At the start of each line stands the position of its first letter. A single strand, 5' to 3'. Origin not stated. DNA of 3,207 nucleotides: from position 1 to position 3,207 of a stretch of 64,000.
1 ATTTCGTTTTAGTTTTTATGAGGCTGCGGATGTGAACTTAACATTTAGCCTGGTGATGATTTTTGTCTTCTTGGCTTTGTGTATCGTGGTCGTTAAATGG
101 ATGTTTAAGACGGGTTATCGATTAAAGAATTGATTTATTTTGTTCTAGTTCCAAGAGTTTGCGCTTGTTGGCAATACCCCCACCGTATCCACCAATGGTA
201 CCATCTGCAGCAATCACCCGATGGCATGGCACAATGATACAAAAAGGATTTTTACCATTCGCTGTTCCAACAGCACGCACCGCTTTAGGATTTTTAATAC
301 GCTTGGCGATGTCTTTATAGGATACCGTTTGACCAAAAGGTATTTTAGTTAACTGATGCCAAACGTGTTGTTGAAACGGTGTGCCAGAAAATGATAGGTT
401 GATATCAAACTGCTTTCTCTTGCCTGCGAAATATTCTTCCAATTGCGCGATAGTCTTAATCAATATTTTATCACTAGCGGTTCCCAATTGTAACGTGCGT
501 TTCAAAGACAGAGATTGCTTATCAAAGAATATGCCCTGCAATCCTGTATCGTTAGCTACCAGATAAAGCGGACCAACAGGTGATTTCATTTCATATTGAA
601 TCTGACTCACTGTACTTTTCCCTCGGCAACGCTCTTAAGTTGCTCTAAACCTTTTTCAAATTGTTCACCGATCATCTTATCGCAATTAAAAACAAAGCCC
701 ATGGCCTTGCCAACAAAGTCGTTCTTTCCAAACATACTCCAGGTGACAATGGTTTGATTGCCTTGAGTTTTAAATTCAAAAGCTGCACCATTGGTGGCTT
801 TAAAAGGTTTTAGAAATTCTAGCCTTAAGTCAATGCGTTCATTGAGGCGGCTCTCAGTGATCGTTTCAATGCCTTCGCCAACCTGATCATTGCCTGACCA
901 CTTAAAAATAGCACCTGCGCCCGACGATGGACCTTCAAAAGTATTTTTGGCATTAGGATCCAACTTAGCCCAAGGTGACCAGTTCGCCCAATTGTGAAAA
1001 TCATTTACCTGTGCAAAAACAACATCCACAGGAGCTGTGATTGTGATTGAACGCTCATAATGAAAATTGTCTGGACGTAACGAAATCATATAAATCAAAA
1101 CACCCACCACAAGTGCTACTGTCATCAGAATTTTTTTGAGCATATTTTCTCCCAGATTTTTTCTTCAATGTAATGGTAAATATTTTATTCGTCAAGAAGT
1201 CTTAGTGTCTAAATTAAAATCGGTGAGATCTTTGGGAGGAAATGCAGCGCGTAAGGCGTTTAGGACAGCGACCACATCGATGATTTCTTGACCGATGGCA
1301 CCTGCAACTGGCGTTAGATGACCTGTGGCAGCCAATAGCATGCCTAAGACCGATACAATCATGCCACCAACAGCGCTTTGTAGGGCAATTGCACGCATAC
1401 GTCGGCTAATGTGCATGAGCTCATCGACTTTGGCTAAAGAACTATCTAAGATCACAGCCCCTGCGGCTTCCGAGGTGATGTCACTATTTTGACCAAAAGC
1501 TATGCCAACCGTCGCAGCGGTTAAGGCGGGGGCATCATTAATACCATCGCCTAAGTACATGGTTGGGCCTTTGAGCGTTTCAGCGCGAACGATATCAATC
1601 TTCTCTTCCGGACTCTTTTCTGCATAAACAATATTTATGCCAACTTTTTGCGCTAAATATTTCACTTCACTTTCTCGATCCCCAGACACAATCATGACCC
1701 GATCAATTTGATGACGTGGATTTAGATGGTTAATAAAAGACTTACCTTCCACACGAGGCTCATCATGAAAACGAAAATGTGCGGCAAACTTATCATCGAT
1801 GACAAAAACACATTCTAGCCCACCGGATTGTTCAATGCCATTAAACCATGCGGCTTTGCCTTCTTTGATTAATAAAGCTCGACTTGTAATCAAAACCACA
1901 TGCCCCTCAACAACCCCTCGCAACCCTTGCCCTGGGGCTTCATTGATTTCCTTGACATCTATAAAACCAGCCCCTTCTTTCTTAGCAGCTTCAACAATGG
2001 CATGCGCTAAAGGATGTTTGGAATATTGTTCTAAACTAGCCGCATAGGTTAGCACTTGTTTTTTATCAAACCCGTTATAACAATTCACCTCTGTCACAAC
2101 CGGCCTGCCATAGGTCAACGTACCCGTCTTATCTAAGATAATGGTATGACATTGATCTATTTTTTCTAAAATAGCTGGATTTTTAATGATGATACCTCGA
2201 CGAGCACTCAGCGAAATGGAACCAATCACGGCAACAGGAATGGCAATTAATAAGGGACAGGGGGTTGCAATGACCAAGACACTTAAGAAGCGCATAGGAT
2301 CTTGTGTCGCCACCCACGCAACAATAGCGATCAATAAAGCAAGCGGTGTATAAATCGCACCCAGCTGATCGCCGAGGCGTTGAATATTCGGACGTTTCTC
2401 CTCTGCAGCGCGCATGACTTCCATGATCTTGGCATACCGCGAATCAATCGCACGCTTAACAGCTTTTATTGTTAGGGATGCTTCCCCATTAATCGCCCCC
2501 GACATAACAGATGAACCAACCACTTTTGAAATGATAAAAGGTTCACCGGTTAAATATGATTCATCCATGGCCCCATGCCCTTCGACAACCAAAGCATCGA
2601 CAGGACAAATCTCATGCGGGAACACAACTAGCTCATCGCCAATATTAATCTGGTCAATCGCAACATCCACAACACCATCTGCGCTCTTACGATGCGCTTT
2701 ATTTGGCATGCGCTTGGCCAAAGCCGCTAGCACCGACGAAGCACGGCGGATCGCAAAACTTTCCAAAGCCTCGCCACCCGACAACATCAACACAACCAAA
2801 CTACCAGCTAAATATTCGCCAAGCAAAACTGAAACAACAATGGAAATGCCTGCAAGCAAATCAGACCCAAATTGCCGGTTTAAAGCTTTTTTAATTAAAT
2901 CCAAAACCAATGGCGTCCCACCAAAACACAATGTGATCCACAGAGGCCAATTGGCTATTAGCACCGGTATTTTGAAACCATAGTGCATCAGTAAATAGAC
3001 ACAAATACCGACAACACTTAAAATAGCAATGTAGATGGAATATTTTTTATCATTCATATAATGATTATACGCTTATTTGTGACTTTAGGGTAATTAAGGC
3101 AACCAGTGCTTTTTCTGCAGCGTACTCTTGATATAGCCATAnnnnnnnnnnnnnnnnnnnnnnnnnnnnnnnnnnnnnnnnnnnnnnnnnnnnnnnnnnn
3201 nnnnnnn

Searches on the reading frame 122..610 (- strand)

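Call 24: search_protein_families(library=pfam, proteins=[window:122-610:-], max_evalue=0.0001)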
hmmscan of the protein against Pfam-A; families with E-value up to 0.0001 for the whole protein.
window:122-610:- (162 aa): 2 families
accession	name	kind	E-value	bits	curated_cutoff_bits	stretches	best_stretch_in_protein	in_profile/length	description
PF01035.26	DNA_binding_1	-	2.4e-36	123.9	27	1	78-157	1-80/81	6-O-methylguanine DNA methyltransferase, DNA binding domain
PF02870.21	Methyltransf_1N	-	1.2e-12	48.6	21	1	8-73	6-70/71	6-O-methylguanine DNA methyltransferase, ribonuclease-like domain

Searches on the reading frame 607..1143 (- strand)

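Call 24: search_protein_families(library=pfam, proteins=[window:607-1143:-], max_evalue=0.0001)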
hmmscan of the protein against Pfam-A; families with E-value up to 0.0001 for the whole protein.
window:607-1143:- (178 aa): 1 family
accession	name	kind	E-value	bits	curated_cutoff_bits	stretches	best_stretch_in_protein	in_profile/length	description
PF10604.15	Polyketide_cyc2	-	1.4e-12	48.5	27.4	1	28-174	3-142/142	Polyketide cyclase / dehydrase and lipid transport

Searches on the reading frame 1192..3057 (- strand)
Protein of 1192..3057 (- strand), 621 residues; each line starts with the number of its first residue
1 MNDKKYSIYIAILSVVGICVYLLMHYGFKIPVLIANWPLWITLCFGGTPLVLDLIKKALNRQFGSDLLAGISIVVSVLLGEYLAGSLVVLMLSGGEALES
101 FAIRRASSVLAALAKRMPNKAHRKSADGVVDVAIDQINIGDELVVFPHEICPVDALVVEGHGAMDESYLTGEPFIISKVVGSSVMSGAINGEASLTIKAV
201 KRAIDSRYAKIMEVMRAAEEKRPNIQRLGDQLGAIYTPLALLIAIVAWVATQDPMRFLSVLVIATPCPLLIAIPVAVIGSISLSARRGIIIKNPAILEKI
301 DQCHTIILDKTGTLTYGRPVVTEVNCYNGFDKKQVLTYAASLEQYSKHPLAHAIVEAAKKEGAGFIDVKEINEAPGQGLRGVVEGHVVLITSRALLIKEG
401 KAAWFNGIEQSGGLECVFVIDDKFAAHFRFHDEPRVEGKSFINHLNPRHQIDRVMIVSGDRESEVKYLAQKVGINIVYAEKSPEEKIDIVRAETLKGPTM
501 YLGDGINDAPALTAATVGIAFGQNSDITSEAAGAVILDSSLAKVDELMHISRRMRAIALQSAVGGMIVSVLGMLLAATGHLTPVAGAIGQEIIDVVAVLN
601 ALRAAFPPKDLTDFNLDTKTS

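Call 24: search_protein_families(library=pfam, proteins=[window:1192-3057:-], max_evalue=0.0001)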
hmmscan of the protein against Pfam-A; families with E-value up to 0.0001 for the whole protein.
window:1192-3057:- (621 aa): 2 families
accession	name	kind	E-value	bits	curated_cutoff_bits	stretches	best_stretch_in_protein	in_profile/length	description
PF00122.25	E1-E2_ATPase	-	1.7e-37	129.1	28.1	1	117-286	3-180/181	E1-E2 ATPase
PF00702.32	Hydrolase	-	4.4e-22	79.9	26.4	1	305-515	3-190/191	haloacid dehalogenase-like hydrolase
